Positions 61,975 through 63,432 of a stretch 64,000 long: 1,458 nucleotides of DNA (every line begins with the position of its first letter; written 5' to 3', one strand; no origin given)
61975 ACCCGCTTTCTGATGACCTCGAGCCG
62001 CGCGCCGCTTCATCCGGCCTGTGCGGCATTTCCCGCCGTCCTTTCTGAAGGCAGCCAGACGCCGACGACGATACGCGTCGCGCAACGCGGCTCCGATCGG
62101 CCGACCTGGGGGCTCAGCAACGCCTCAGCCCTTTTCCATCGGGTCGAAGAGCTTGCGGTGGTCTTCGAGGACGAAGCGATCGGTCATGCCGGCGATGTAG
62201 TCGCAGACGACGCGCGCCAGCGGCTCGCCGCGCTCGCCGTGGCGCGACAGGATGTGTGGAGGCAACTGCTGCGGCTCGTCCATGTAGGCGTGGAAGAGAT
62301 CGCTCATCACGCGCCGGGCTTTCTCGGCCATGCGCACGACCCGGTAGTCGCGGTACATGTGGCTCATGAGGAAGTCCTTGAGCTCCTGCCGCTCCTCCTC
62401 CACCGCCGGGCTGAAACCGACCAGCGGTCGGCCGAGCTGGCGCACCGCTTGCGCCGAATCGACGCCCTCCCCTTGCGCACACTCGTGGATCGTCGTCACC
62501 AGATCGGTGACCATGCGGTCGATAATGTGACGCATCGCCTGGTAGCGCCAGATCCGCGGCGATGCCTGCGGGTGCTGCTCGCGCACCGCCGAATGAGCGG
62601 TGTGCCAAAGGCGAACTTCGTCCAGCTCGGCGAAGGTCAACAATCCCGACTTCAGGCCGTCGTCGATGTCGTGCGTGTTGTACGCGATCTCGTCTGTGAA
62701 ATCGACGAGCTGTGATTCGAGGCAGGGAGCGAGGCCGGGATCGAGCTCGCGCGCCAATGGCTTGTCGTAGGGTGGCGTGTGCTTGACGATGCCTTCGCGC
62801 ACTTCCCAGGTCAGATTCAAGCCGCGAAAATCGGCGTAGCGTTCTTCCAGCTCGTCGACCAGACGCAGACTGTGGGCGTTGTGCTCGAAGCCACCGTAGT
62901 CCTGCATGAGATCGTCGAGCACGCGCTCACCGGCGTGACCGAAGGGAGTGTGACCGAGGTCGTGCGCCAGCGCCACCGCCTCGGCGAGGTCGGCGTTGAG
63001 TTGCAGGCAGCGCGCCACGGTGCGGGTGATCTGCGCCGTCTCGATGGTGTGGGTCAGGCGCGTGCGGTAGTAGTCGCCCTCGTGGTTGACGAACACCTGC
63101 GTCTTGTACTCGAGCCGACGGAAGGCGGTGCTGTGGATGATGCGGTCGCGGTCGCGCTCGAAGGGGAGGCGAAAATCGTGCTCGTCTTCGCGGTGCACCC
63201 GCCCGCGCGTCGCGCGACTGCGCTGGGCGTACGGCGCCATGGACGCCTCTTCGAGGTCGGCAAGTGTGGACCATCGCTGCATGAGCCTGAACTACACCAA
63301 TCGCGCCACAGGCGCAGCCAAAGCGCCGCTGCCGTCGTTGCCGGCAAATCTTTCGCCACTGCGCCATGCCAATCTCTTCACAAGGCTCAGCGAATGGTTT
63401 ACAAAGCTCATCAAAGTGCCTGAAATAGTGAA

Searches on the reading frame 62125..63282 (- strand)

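Call 14: search_protein_families(library=pfam, proteins=[window:62125-63282:-], max_evalue=0.001)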
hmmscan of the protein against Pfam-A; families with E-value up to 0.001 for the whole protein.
window:62125-63282:- (385 aa): 2 families
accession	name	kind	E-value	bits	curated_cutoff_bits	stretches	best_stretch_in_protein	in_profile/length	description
PF13286.11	HD_assoc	-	1.9e-29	102.5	22.2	1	288-377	1-91/91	Phosphohydrolase-associated domain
PF01966.28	HD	-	1.5e-13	51.5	22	1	75-200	1-114/116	HD domain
